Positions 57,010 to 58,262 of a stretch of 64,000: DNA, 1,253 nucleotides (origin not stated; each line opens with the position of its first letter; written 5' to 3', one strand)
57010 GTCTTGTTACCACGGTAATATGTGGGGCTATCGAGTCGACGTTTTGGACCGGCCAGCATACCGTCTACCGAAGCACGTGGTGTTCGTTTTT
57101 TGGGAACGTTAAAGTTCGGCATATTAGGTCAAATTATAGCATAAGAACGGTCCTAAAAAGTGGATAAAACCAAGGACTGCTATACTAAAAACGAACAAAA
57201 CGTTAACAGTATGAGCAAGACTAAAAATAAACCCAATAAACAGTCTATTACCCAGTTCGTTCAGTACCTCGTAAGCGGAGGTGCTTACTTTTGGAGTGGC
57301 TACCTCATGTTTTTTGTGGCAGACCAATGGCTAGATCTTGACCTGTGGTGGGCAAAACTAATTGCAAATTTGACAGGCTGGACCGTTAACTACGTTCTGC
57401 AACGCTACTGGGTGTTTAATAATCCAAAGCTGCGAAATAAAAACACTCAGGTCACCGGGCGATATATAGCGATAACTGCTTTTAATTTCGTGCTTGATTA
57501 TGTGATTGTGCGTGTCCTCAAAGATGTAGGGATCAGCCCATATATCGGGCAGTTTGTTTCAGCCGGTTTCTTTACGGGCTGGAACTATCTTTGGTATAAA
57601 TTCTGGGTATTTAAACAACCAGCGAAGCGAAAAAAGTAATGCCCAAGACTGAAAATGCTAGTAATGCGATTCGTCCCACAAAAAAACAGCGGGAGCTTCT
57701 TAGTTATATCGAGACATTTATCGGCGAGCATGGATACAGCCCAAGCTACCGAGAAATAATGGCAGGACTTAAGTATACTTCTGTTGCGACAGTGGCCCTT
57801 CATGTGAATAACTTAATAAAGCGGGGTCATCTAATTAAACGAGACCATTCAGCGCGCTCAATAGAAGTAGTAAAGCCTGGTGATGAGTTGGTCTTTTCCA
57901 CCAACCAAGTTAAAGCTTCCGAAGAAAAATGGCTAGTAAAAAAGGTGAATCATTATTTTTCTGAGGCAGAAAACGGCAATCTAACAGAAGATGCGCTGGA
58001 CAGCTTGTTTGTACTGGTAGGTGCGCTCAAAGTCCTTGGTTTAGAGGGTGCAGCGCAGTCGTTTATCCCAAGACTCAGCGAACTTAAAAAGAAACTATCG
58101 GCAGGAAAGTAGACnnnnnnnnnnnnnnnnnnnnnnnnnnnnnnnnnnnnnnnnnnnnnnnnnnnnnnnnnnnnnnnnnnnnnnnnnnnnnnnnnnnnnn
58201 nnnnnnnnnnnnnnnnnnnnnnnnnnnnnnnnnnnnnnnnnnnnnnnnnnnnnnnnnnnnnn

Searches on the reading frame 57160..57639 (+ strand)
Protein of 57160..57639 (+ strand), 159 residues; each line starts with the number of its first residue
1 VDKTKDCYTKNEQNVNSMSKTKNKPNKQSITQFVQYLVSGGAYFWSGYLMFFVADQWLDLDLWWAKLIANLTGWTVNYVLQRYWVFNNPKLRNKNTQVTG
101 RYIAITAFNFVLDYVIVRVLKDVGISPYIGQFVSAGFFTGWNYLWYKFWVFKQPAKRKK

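Call 3: search_protein_families(library=pfam, proteins=[window:57160-57639:+], max_evalue=1)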
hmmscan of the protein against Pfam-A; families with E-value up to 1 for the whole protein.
window:57160-57639:+ (159 aa): 2 families
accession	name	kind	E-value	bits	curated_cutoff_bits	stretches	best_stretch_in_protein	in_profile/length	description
PF04138.20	GtrA_DPMS_TM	-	7.6e-18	65.3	26.1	1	36-151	2-117/117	GtrA/DPMS, transmembrane domain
PF14322.12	SusD-like_3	-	0.033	14.8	27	0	78-143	58-120/191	Starch-binding associating with outer membrane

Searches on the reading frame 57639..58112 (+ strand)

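Call 3: search_protein_families(library=pfam, proteins=[window:57639-58112:+], max_evalue=1)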
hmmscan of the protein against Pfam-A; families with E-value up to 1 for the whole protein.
window:57639-58112:+ (157 aa): 2 families
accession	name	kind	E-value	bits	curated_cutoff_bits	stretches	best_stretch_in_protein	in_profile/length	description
PF01726.22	LexA_DNA_bind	-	1.4e-12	47.7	23.7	1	14-73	5-64/65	LexA DNA binding domain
PF13730.12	HTH_36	-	0.13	12.6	25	1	35-65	26-55/55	Helix-turn-helix domain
